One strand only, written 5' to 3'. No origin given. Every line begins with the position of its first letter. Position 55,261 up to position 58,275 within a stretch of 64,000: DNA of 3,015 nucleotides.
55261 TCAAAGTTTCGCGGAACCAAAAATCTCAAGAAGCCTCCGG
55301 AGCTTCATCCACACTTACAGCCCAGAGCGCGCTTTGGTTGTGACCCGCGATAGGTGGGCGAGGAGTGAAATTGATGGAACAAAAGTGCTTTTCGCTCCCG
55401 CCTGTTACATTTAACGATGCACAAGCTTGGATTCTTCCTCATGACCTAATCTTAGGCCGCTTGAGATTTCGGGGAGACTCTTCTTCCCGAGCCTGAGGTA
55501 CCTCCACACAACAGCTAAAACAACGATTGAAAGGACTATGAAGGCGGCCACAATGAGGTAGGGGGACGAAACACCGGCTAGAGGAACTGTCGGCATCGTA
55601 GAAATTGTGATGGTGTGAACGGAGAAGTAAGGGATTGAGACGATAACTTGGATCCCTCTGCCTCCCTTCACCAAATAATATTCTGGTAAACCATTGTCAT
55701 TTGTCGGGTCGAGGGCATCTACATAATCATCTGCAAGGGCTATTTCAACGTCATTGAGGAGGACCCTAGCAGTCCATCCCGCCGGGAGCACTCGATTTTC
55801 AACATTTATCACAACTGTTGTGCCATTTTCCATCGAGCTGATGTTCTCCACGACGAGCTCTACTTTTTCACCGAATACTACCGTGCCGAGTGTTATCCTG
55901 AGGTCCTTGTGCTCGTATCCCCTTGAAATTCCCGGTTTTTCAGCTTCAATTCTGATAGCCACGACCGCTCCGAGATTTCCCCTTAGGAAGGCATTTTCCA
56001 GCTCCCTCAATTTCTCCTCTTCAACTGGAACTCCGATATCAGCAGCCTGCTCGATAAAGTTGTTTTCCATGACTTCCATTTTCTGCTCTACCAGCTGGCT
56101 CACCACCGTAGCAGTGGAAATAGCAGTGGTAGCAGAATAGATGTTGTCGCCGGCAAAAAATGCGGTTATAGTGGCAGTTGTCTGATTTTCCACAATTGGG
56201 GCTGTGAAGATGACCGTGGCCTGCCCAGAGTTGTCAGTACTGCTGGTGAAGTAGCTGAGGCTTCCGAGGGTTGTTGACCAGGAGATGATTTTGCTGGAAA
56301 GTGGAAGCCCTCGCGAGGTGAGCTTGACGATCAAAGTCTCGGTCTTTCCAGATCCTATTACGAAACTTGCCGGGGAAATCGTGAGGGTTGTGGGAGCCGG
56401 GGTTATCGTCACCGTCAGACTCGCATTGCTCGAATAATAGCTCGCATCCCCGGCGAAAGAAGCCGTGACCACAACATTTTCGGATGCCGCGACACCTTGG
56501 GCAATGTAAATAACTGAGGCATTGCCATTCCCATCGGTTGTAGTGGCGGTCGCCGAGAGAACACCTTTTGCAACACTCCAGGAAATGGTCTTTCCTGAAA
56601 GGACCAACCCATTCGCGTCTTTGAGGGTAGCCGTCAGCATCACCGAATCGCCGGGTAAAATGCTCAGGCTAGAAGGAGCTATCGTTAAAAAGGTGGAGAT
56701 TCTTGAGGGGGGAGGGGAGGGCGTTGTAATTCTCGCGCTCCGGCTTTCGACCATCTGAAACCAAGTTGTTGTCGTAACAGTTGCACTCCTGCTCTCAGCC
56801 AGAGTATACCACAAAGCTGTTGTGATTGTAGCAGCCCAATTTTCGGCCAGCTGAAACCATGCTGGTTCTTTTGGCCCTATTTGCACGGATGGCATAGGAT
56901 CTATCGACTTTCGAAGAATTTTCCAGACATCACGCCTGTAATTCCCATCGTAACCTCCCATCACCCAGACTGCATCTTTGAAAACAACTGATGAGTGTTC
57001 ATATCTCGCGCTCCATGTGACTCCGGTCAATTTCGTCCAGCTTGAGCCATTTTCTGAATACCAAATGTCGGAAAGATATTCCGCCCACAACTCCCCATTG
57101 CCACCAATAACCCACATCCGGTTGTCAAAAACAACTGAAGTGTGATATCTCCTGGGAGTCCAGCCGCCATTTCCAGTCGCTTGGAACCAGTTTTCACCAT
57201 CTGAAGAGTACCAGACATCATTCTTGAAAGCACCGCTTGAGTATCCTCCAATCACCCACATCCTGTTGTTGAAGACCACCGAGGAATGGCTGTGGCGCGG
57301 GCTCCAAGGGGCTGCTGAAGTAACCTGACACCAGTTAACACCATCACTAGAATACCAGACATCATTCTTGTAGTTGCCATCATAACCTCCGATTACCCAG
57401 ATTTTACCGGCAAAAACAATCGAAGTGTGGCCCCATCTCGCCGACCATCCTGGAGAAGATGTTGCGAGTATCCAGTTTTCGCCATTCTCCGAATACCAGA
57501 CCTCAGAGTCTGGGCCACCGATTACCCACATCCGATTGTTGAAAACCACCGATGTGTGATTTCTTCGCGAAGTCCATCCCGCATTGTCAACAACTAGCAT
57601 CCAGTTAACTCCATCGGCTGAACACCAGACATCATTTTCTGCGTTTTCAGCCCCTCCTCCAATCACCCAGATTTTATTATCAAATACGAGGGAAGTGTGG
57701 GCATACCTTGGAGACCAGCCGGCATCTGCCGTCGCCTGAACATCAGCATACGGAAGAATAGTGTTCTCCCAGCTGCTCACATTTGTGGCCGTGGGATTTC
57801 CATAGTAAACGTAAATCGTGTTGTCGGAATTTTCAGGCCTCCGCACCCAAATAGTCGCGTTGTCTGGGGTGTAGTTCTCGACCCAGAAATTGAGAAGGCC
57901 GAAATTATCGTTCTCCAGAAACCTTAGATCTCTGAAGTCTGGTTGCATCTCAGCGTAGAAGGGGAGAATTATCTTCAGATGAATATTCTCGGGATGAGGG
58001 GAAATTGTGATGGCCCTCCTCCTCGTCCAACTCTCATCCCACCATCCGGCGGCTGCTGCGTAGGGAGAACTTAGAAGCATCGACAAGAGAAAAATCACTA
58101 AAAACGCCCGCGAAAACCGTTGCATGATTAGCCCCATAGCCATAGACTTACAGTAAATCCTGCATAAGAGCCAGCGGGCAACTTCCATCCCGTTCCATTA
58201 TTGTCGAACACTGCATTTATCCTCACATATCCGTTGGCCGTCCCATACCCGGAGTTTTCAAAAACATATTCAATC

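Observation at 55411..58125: DUF2341-like + six-blade Kelch propeller + Ig-like surface protein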

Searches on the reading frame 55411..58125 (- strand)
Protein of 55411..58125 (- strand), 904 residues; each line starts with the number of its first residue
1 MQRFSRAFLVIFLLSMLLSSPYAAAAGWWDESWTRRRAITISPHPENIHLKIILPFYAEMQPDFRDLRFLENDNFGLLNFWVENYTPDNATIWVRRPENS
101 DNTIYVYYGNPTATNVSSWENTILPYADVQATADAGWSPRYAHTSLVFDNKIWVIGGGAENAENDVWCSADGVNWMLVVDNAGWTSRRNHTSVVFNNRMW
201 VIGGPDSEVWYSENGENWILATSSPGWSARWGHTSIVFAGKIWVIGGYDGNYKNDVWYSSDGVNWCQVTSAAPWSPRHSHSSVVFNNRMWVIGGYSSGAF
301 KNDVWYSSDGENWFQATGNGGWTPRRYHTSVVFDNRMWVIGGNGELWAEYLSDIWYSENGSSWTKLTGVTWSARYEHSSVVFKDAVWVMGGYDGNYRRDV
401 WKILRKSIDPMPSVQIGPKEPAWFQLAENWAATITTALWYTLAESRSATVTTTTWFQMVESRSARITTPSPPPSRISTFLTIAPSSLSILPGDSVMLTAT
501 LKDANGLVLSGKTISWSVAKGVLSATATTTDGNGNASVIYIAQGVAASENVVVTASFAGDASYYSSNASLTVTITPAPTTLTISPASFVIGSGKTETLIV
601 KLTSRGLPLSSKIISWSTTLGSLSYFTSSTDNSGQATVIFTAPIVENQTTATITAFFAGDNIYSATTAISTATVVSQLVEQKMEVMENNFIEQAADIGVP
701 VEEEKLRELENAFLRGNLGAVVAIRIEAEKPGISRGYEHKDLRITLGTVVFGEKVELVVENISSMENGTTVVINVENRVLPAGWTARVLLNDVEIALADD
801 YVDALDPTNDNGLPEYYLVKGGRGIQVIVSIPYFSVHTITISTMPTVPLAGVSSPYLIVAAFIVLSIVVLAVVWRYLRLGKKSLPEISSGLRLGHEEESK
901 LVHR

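Call 4: search_protein_families(library=pfam, proteins=[window:55411-58125:-], max_evalue=1)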
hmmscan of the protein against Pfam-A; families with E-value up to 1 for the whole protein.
window:55411-58125:- (904 aa): 9 families
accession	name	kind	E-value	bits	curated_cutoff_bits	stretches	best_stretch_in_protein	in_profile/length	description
PF01344.31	Kelch_1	-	1e-32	111.7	20.1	6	276-306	1-31/46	Kelch motif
PF24681.1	Kelch_KLHDC2_KLHL20_DRC7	-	1.1e-28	100.5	50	2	232-402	1-183/221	KLHDC2/KLHL20/DRC7 Kelch-repeats domain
PF24981.1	Beta-prop_ATRN-LZTR1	-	5.1e-24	85.5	50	4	306-401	185-289/289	Attractin/LZTR1 beta-propeller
PF13418.12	Kelch_4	-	2.5e-18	66.2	21.6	3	229-257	1-32/49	Galactose oxidase, central domain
PF13964.12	Kelch_6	-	2.5e-14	53.1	25.3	4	229-257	1-31/50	Kelch motif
PF10102.14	DUF2341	-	2.3e-13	50.9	23.4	1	63-133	1-75/84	Domain of unknown function (DUF2341)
PF02369.22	Big_1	-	2.3e-13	50.5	34.9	2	493-567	17-87/93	Bacterial Ig-like domain (group 1)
PF07646.21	Kelch_2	-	2.1e-12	46.7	21.3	3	324-369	1-47/48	Kelch motif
PF13415.12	Kelch_3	-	0.019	15.6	22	1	286-333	1-48/48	Galactose oxidase, central domain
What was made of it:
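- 57730..58044 (-): DUF2341-type domain (residues 28-132), including the N-terminal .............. motif. Pfam PF10102, E 2.3e-13, 50.9 bits against cut-off 23.4, residues 63-133 (call 4).
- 56905..57729 (-): Six-bladed Kelch beta-propeller (residues 133-407). Blade 6 has three strands. An N-terminal strand (residues ~119-130, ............) probably closes the ring. Kelch_1 in 6 stretches, E 1e-32 (call 4).
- On Pfam DUF2341 (PF10102): 50.9 bits against 23.4, E 2.3e-13, residues 63-133, profile positions 1-75 of 84 (call 4).
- On Kelch beta-propeller (Pfam Kelch_1 and related models): Kelch_KLHDC2_KLHL20_DRC7 100.5 bits and Beta-prop_ATRN-LZTR1 85.5 bits (call 4).
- On Galactose oxidase / glyoxal oxidase family: Pfam lists only Kelch models, DUF2341 and Big_1 at E<=1 (call 4).
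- On Intimin/invasin adhesins: Big_1 x2 is present (call 4).
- Domain families pass curated thresholds: DUF2341, Kelch x6 and Big_1 x2 (call 4). Pfam Kelch_3/4 are named after galactose oxidase (call 4).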

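Call 5: search_protein_families(library=ncbifam, proteins=[window:55411-58125:-], max_evalue=0.1)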
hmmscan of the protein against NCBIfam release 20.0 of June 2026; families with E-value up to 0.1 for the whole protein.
window:55411-58125:- (904 aa): 3 families
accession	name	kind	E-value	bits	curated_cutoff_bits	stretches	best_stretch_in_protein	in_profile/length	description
NF033627.3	intimin_all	equivalog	3.9e-08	31.6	1400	1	493-689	576-766/939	intimin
NF033639.1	intimin_alpha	exception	7.1e-07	27.4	2050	1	493-643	576-725/940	intimin type alpha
NF053688.1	BamI_Bacteroidota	equivalog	0.0035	16.7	370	1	146-402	167-444/452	BamI family beta-barrel-assembly machinery protein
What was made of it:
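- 55576..56100 (-): Unannotated membrane-proximal C-terminal domain (CTD, residues ~676-850): two-helix hairpin plus beta-sandwich, with motif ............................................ No Pfam or NCBIfam hit (calls 4, 5).
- On NanM (N-acetylneuraminate epimerase/mutarotase): The NCBIfam scan at E<=0.1 returned only weak intimin and BamI hits (call 5).
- On Archaeosortase substrates (PGF-CTERM and similar sorting signals): NCBIfam at E<=0.1 listed only intimin and BamI models (call 5).
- Closest known: Intimin/invasin family adhesins. Different: The NCBIfam intimin score is 31.6 against a cut-off of 1400 (call 5).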

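Call 8: find_homologous_proteins(query=window:55411-58125:-, max_evalue=0.00001)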
Query window:55411-58125:- (904 aa): 1398 proteins with E <= 0.00001 among 8000 candidates; the best 120 are listed.
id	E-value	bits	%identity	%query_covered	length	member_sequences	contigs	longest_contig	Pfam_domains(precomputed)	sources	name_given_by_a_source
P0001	0.0e+0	2022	100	98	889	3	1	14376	PF07646.22,PF24681.2,PF13415.13,PF02369.23,PF24981.2,PF01344.32,PF10102.15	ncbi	ncbi:MAG: DUF2341 domain-containing protein [Candidatus Hadarchaeales archaeon]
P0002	0.0e+0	1251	67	74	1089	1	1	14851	PF07646.22,PF17789.8,PF24681.2,PF13415.13,PF02369.23,PF16640.12,PF24981.2,PF01344.32,PF10102.15,PF09134.17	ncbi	ncbi:MAG: DUF2341 domain-containing protein [Candidatus Hadarchaeales archaeon]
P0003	1.3e-297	1008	55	92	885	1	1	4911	PF07646.22,PF24681.2,PF13415.13,PF02369.23,PF24981.2,PF01344.32,PF10102.15,PF09134.17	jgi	jgi:hypothetical protein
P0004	1.0e-285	969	57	30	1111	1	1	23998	PF07646.22,PF24681.2,PF13415.13,PF24981.2,PF01344.32,PF25210.2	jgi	jgi:hypothetical protein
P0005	3.0e-270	917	47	97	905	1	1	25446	PF07646.22,PF24681.2,PF13415.13,PF02369.23,PF16640.12,PF24981.2,PF01344.32,PF10102.15,PF09134.17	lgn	-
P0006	1.7e-241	822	44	29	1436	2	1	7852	PF24681.2,PF13415.13,PF25852.1,PF24981.2,PF01344.32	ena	-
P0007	6.1e-235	801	51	29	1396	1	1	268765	PF07646.22,PF13530.12,PF24681.2,PF13415.13,PF03160.21,PF25852.1,PF24981.2,PF01344.32,PF25210.2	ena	-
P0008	1.1e-224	767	44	36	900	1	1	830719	PF07646.22,PF24681.2,PF13415.13,PF24981.2,PF01344.32,PF25210.2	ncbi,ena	-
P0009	4.6e-222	758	47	31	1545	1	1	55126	PF07646.22,PF24681.2,PF13415.13,PF25852.1,PF24981.2,PF01344.32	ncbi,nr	ncbi:MAG: hypothetical protein PHW04_12275 [Candidatus Wallbacteria bacterium]|nr:hypothetical prote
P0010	1.4e-216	740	50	32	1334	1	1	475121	PF07646.22,PF24681.2,PF13854.13,PF13415.13,PF25852.1,PF24981.2,PF07705.18,PF01344.32,PF25210.2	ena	-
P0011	3.0e-213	729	43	30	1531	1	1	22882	PF07646.22,PF24681.2,PF13854.13,PF13415.13,PF25852.1,PF24981.2,PF01344.32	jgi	-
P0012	1.3e-201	690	39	30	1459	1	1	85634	PF07646.22,PF24681.2,PF13415.13,PF25852.1,PF24981.2,PF01344.32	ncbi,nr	ncbi:MAG: hypothetical protein PHW04_07785, partial [Candidatus Wallbacteria bacterium]|nr:hypotheti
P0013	4.6e-201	688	53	30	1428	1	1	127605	PF07646.22,PF00530.24,PF24681.2,PF13854.13,PF13415.13,PF25852.1,PF24981.2,PF07705.18,PF01344.32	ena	-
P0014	3.9e-200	685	57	30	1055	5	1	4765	PF07646.22,PF24681.2,PF13415.13,PF18962.8,PF25852.1,PF24981.2,PF01344.32,PF25210.2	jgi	jgi:hypothetical protein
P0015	2.5e-196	673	49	37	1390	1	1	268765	PF07646.22,PF13530.12,PF24681.2,PF13415.13,PF03160.21,PF25852.1,PF24981.2,PF01344.32,PF25210.2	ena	-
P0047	3.8e-156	540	42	37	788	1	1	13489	PF07646.22,PF13418.13,PF24681.2,PF13415.13,PF24981.2,PF01344.32,PF10102.15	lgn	-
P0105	3.2e-121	424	42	30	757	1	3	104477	PF07646.22,PF24681.2,PF13415.13,PF13927.13,PF25852.1,PF24981.2,PF01344.32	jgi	jgi:N-acetylneuraminic acid mutarotase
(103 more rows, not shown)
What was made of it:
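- The Kelch head has over 1000 relatives in bacterial secreted or surface proteins carrying Ig, PKD and other accessory domains, at roughly 35-59% identity among the 120 best listed (call 8). One bacterial relative carries the name 'N-acetylneuraminic acid mutarotase' (P0105, call 8).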

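Call 17: find_encoding_contigs(protein=P0002, flank=10000, max_places=3)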
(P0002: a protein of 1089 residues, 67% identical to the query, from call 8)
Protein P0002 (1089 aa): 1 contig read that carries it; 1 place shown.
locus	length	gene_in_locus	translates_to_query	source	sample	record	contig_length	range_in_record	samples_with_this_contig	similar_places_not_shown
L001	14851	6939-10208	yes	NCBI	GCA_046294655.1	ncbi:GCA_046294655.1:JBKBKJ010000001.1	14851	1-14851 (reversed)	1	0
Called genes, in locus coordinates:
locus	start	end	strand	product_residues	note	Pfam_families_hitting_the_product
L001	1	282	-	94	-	PF01702:TGT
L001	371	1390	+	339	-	PF08240:ADH_N, PF16912:Glu_dehyd_C, PF00107:ADH_zinc_N, PF13602:ADH_zinc_N_2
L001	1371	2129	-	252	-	PF01261:AP_endonuc_2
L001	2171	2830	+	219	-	PF03483:B3_4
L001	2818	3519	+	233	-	PF00702:Hydrolase, PF13419:HAD_2, PF13242:Hydrolase_like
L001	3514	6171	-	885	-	PF01326:PPDK_N, PF00391:PEP-utilizers, PF02896:PEP-utilizers_C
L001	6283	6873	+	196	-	-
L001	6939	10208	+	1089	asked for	PF10102:DUF2341, PF24681:Kelch_KLHDC2_KLHL20_DRC7 (weak), PF13415:Beta-prop_FBX42, PF01344:Kelch_1 (weak), PF24681:Kelch_KLHDC2_KLHL20_DRC7, PF13415:Beta-prop_FBX42, PF24981:Beta-prop_ATRN-LZTR1, PF02369:Big_1, +6 more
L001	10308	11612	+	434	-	PF13173:AAA_14, PF13635:DUF4143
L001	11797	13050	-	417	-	PF04104:DNA_primase_lrg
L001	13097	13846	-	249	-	PF00705:PCNA_N, PF02747:PCNA_C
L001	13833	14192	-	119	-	-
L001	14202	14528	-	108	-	PF02150:Zn_ribbon_RPB9 (weak), PF01096:Zn_ribbon_TFIIS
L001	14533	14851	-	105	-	PF00293:NUDIX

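Call 18: find_encoding_contigs(protein=P0005, flank=10000, max_places=3)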
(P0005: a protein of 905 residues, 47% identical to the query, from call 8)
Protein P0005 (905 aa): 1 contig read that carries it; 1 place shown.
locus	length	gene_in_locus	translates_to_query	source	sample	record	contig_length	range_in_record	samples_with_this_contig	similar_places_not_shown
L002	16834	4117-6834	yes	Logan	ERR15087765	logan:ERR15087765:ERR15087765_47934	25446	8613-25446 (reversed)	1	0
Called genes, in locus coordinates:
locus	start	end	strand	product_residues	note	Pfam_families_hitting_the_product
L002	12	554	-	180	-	PF04019:DUF359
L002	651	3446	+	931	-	PF00270:DEAD, PF04851:ResIII, PF00271:Helicase_C, PF19306:WHD_Lhr, PF08494:DEAD_assoc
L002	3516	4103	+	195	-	-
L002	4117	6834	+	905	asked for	PF10102:DUF2341, PF13415:Beta-prop_FBX42 (weak), PF24681:Kelch_KLHDC2_KLHL20_DRC7, PF24681:Kelch_KLHDC2_KLHL20_DRC7, PF24981:Beta-prop_ATRN-LZTR1 (weak), PF13415:Beta-prop_FBX42, PF24981:Beta-prop_ATRN-LZTR1, PF02369:Big_1, +5 more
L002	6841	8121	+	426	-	PF01966:HD, PF19276:HD_assoc_2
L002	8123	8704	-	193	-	-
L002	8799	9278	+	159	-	-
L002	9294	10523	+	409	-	PF00291:PALP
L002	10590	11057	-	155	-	PF01797:Y1_Tnp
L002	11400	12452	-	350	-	PF02729:OTCace_N, PF00185:OTCace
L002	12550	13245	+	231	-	PF01259:SAICAR_synt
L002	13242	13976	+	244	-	PF01026:TatD_DNase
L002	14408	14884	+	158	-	PF00037:Fer4 (faint), PF12837:Fer4_6 (faint), PF13187:Fer4_9 (faint), PF13237:Fer4_10 (weak), PF13247:Fer4_11, PF14697:Fer4_21 (weak), PF12838:Fer4_7 (weak), PF12797:Fer4_2 (weak)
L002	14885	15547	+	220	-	PF00329:Complex1_30kDa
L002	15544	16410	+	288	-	PF02754:CCG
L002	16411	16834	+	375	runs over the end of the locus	PF00374:NiFeSe_Hases, PF00346:Complex1_49kDa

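Call 19: find_encoding_contigs(protein=P0003, flank=10000, max_places=3)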
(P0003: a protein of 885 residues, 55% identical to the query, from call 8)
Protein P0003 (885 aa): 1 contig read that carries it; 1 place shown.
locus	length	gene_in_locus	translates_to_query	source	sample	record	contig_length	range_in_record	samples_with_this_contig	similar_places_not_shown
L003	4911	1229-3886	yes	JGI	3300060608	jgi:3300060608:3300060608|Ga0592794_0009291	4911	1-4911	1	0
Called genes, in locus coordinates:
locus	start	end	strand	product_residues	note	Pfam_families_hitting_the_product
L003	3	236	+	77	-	?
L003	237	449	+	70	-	PF00833:Ribosomal_S17e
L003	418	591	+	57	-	PF12797:Fer4_2 (weak), PF12837:Fer4_6, PF12838:Fer4_7 (weak), PF13237:Fer4_10, PF00037:Fer4, PF14697:Fer4_21 (weak), PF12838:Fer4_7, PF13187:Fer4_9, +4 more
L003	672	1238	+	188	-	-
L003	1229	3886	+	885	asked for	PF10102:DUF2341, PF13415:Beta-prop_FBX42 (weak), PF24681:Kelch_KLHDC2_KLHL20_DRC7, PF13415:Beta-prop_FBX42, PF24681:Kelch_KLHDC2_KLHL20_DRC7, PF13415:Beta-prop_FBX42, PF24981:Beta-prop_ATRN-LZTR1, PF02369:Big_1, +5 more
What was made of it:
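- The same holds in L001-L003 (calls 17-19).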
